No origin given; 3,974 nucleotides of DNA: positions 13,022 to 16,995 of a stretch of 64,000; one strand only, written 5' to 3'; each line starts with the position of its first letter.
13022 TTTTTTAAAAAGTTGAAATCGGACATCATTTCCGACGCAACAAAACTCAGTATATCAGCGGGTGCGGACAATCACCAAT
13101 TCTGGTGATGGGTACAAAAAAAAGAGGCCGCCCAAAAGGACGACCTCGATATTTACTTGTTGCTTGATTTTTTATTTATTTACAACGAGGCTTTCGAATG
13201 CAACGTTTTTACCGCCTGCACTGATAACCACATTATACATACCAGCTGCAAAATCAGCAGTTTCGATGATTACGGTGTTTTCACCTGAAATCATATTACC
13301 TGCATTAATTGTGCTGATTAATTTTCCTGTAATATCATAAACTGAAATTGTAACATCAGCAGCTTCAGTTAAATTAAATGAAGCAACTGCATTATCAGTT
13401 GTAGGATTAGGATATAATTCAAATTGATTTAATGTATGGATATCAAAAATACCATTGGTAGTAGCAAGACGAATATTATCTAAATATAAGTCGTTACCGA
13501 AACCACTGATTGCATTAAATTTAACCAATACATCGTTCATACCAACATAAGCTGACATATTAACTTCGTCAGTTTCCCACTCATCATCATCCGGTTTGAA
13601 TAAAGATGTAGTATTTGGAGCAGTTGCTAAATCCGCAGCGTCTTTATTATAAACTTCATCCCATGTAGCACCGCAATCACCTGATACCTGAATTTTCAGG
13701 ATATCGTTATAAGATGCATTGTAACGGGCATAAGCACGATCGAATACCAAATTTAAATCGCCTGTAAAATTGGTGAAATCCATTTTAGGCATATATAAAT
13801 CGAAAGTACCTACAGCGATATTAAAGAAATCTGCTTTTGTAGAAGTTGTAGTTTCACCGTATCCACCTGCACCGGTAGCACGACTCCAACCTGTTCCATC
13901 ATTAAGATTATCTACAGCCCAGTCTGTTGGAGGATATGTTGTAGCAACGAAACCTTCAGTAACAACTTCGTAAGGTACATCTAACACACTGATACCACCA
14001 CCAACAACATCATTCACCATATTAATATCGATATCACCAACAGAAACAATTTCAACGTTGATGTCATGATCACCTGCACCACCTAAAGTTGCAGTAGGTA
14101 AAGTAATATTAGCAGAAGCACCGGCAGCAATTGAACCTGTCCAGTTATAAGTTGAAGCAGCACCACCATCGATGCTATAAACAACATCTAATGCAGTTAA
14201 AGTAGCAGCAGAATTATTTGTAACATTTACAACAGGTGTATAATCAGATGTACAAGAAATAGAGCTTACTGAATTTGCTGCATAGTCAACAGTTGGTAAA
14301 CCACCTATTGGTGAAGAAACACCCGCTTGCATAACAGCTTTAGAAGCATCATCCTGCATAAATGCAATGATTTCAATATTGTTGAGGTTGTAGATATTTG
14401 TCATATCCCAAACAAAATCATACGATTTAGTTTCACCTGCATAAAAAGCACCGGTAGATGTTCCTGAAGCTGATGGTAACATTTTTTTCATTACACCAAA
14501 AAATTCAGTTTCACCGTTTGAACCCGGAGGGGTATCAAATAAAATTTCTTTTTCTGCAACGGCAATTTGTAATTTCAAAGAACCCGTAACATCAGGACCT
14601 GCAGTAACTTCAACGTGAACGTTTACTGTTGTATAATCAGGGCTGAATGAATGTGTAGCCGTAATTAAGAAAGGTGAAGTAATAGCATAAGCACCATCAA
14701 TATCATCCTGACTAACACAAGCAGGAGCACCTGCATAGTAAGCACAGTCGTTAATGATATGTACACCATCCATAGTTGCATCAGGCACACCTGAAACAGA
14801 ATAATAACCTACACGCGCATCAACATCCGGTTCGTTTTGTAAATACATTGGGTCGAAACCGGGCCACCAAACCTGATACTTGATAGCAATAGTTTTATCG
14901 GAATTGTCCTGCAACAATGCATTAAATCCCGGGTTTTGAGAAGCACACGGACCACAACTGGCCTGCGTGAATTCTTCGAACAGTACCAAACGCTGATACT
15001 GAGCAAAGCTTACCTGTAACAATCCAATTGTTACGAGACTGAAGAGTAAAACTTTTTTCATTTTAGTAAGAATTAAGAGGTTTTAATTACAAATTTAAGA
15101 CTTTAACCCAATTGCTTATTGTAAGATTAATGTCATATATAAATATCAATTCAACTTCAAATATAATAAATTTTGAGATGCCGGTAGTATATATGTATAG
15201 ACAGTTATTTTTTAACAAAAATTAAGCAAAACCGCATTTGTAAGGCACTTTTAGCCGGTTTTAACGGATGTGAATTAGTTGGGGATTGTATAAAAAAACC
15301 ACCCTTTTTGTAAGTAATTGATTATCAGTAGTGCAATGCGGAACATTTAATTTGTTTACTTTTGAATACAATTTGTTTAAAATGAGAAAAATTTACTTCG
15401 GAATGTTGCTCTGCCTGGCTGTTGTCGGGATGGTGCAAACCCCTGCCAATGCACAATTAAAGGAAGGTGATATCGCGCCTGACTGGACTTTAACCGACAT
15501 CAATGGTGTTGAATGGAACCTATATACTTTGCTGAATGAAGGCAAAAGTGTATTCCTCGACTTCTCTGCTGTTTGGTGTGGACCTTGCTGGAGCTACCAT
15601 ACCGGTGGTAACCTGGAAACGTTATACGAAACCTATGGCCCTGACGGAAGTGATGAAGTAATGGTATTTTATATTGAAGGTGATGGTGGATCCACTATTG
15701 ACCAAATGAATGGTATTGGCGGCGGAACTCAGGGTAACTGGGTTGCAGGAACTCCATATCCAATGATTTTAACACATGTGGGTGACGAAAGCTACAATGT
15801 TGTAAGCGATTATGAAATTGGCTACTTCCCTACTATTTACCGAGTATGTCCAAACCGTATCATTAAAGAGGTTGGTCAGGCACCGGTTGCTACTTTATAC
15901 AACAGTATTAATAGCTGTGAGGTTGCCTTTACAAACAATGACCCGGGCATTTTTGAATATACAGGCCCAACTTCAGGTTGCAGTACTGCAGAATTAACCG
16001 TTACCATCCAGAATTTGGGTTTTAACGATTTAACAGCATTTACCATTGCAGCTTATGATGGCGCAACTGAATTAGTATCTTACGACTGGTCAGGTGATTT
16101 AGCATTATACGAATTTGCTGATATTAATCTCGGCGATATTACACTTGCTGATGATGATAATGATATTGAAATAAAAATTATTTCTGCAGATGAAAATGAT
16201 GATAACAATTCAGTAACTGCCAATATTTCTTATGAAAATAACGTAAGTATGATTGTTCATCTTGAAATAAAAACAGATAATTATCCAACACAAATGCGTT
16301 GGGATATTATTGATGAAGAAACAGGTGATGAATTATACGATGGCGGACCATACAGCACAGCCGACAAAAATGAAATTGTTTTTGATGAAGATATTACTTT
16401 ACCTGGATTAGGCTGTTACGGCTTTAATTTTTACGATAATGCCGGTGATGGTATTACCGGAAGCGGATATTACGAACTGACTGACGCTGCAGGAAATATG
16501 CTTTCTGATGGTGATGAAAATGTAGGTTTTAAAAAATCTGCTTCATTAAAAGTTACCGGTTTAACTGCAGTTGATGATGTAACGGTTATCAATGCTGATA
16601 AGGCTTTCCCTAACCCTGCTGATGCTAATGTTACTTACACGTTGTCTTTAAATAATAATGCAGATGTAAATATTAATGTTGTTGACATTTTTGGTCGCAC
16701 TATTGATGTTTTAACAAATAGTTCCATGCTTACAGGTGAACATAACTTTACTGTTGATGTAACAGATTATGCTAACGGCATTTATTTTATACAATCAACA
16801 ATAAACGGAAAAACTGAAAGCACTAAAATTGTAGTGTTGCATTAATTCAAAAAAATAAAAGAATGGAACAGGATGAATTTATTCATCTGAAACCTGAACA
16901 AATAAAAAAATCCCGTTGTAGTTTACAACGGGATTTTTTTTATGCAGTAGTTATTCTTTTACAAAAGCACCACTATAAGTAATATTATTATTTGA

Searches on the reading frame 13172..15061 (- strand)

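Call 37: search_protein_families(library=pfam, proteins=[window:13172-15061:-], max_evalue=0.001)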
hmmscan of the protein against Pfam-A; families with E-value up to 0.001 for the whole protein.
window:13172-15061:- (629 aa): 3 families
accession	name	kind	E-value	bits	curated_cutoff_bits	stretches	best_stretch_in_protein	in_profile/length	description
PF11551.14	Omp28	-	1.8e-11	44.6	34.9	1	86-246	7-162/171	Outer membrane protein Omp28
PF18962.6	Por_Secre_tail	-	3.6e-11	43.6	27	1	549-626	1-74/75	Secretion system C-terminal sorting domain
PF13860.13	FlgD_ig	-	6.1e-05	23.4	27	1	559-615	11-75/79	FlgD Ig-like domain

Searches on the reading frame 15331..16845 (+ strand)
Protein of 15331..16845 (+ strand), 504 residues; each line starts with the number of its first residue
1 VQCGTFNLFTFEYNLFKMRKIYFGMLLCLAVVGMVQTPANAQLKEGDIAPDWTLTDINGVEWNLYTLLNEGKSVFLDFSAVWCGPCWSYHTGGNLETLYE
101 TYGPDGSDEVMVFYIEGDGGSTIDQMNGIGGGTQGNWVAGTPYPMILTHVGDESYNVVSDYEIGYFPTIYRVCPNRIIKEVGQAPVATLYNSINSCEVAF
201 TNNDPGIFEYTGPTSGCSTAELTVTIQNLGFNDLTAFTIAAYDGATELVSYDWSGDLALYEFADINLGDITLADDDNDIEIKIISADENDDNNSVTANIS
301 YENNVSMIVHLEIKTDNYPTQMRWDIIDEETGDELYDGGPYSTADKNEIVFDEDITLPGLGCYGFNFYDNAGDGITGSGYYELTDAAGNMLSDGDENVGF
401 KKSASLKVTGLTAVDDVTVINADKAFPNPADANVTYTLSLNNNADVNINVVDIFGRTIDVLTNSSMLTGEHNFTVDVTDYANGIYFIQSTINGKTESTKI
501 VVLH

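Call 37: search_protein_families(library=pfam, proteins=[window:15331-16845:+], max_evalue=0.001)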
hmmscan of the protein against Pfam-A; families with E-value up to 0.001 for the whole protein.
window:15331-16845:+ (504 aa): 2 families
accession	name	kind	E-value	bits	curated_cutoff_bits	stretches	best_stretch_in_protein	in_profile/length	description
PF18962.6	Por_Secre_tail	-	6.9e-12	45.9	27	1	426-502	2-75/75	Secretion system C-terminal sorting domain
PF00085.26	Thioredoxin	-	0.00025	21.4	23.5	0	67-87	14-34/103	Thioredoxin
